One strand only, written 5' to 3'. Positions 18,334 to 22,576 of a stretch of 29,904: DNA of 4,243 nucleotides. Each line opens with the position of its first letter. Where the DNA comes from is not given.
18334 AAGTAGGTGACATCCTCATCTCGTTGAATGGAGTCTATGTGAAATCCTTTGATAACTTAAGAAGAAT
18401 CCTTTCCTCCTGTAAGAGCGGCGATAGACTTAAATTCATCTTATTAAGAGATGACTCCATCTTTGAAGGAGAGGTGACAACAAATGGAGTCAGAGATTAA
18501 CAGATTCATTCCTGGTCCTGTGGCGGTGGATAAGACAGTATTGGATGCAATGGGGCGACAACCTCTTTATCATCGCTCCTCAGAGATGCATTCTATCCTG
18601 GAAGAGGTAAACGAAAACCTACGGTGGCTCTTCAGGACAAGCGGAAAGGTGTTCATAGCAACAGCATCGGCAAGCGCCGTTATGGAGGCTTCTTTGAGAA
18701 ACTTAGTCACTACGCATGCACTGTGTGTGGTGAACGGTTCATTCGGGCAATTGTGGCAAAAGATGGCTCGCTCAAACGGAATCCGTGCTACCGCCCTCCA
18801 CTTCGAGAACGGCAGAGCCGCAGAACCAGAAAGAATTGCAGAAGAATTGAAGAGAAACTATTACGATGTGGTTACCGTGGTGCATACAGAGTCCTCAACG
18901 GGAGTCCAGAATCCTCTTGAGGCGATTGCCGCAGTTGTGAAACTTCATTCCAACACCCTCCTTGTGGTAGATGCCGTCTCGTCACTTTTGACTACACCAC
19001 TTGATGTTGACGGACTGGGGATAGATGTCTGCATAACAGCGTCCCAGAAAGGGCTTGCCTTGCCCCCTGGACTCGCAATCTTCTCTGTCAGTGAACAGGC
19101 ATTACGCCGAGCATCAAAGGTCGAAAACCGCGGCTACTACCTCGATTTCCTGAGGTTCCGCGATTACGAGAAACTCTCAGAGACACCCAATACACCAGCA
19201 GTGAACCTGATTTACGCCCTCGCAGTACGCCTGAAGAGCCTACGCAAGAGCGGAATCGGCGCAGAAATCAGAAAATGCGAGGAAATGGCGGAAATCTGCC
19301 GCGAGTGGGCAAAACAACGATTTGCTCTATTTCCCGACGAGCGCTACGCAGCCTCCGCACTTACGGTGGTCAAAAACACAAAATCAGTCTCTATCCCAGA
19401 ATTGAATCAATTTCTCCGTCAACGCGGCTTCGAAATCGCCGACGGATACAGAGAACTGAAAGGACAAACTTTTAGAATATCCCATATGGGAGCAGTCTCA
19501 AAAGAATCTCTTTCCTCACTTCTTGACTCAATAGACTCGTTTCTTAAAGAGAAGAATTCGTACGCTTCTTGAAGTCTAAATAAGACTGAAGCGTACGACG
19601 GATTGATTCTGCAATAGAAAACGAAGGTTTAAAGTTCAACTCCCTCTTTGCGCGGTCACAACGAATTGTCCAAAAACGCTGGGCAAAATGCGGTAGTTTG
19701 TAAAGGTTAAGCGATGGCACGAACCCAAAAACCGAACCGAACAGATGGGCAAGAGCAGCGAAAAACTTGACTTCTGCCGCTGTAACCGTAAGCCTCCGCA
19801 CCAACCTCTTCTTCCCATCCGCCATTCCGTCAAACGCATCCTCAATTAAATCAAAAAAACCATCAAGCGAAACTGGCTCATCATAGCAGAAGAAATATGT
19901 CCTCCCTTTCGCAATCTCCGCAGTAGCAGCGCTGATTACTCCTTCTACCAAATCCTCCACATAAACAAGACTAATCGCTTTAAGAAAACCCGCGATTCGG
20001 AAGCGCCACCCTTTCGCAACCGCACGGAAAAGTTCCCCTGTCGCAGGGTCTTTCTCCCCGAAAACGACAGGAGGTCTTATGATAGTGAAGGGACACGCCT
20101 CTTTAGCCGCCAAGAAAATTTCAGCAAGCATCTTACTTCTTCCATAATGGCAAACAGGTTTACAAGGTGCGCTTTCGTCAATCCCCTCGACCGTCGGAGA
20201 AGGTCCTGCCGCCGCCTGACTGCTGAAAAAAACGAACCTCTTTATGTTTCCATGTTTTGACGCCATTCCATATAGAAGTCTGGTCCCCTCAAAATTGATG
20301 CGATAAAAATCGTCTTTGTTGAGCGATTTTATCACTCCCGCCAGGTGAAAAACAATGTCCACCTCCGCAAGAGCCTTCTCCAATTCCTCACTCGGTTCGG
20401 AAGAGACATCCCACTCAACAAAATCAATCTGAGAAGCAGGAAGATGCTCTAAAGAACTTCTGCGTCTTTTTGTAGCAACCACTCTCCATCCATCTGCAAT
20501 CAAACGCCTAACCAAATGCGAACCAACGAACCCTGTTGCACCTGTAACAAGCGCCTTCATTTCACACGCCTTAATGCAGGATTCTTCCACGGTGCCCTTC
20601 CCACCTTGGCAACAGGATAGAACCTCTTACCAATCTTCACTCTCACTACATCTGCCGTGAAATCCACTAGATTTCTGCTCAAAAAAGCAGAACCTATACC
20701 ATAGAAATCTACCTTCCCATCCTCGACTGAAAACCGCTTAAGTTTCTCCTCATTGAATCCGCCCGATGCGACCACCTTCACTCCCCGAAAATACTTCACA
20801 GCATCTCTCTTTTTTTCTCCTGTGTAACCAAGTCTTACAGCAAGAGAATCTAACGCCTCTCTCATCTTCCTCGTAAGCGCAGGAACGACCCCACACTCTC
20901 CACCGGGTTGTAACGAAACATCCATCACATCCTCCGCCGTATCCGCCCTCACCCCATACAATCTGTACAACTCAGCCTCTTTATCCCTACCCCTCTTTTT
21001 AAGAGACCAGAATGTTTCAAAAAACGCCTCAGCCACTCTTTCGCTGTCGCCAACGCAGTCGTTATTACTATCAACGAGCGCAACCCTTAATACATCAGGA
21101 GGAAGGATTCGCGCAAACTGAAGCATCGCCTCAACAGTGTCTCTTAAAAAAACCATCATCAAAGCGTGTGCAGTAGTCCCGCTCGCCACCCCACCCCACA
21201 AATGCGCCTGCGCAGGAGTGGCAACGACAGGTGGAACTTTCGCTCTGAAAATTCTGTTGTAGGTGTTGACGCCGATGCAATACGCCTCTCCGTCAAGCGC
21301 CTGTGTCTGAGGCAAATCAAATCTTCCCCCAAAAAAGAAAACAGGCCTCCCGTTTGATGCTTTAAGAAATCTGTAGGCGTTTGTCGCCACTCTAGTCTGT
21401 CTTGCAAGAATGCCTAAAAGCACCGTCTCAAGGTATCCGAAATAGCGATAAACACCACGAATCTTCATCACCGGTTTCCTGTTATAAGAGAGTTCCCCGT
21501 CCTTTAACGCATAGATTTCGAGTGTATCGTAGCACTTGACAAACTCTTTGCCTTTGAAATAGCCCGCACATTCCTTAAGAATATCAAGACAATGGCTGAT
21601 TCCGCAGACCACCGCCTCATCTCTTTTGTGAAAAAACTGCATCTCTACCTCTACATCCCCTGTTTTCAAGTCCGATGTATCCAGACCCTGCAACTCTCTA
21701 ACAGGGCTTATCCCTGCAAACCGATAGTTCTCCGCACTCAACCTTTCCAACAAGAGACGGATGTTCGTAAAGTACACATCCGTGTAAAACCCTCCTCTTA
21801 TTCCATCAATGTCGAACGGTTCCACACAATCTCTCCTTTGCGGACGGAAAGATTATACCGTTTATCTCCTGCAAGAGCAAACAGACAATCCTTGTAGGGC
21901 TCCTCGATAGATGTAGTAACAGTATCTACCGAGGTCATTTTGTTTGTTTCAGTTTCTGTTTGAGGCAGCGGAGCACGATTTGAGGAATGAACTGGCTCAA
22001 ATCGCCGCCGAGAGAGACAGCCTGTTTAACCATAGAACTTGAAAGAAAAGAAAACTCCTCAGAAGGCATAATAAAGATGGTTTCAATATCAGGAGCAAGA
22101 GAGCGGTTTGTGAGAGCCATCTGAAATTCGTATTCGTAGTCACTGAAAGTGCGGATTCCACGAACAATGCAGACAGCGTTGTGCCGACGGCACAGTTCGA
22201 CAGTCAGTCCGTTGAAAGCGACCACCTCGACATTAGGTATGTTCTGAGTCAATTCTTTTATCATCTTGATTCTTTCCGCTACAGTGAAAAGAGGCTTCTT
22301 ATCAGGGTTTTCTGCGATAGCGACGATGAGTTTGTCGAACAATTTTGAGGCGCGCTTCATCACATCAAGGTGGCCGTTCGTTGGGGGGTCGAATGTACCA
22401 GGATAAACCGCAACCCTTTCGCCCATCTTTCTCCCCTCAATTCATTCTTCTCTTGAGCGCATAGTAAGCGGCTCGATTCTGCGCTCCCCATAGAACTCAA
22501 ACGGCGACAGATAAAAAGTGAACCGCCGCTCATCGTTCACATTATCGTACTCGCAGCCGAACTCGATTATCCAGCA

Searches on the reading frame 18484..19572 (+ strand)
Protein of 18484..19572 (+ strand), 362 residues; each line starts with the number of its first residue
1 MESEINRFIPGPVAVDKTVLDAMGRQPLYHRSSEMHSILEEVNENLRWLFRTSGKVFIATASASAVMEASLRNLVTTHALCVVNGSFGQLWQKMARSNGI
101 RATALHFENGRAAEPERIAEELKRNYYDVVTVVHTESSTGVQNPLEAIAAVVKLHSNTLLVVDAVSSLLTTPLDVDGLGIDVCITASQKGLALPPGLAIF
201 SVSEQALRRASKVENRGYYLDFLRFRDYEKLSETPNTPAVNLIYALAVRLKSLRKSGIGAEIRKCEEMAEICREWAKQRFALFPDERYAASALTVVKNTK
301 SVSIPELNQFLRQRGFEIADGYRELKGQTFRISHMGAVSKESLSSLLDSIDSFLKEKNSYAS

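Call 100: search_protein_families(library=pfam, proteins=[window:18484-19572:+], max_evalue=0.00001)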
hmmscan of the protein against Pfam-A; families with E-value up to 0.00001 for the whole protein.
window:18484-19572:+ (362 aa): 1 family
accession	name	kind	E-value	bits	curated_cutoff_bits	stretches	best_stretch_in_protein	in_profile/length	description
PF00266.25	Aminotran_5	-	1.2e-24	87.5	21.5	1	27-321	33-338/371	Aminotransferase class-V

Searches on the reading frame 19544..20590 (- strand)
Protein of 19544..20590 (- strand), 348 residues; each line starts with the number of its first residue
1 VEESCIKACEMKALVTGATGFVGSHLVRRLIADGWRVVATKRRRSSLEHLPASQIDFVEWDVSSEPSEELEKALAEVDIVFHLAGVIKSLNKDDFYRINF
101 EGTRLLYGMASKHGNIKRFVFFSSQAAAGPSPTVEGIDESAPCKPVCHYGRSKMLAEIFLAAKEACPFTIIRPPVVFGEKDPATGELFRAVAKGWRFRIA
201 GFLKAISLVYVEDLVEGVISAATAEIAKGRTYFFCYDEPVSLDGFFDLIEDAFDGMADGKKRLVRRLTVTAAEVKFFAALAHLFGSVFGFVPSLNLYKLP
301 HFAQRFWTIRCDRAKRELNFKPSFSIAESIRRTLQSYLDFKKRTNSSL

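Call 100: search_protein_families(library=pfam, proteins=[window:19544-20590:-], max_evalue=0.00001)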
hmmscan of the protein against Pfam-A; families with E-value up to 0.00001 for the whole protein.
window:19544-20590:- (348 aa): 8 families
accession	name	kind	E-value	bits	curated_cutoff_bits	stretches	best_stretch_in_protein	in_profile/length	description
PF01370.27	Epimerase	-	1.2e-32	113.7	20.9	1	13-232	1-237/240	NAD dependent epimerase/dehydratase family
PF01073.25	3Beta_HSD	-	2.7e-26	92.7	22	1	14-249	1-264/280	3-beta hydroxysteroid dehydrogenase/isomerase family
PF16363.11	GDP_Man_Dehyd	-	1.2e-19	71.4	27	1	14-160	1-164/332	GDP-mannose 4,6 dehydratase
PF07993.18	NAD_binding_4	-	1.4e-19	70.7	20.1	1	67-186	79-215/258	Male sterility protein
PF13460.12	NAD_binding_10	-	8.2e-16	58.8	27.2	1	17-179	1-149/184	NAD(P)H-binding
PF04321.23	RmlD_sub_bind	-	3.2e-12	46.6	27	1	11-183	1-158/287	RmlD substrate binding domain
PF05368.20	NmrA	-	2.7e-08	34.2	27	1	13-123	5-106/298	NmrA-like family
PF00106.31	adh_short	-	1.1e-06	28.8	26.6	1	13-128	3-140/195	short chain dehydrogenase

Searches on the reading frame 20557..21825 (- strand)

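Call 100: search_protein_families(library=pfam, proteins=[window:20557-21825:-], max_evalue=0.00001)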
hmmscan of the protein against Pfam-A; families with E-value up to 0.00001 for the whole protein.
window:20557-21825:- (422 aa): 1 family
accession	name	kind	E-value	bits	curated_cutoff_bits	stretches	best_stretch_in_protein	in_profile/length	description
PF02749.22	QRPTase_N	-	9.1e-12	45.5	27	1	54-142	8-80/82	Quinolinate phosphoribosyl transferase, N-terminal domain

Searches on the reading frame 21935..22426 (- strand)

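Call 100: search_protein_families(library=pfam, proteins=[window:21935-22426:-], max_evalue=0.00001)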
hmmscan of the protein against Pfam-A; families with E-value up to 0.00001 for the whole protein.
window:21935-22426:- (163 aa): 1 family
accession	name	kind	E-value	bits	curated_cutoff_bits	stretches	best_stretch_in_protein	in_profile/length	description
PF01467.32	CTP_transf_like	-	2.3e-31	109.2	21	1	7-135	1-132/133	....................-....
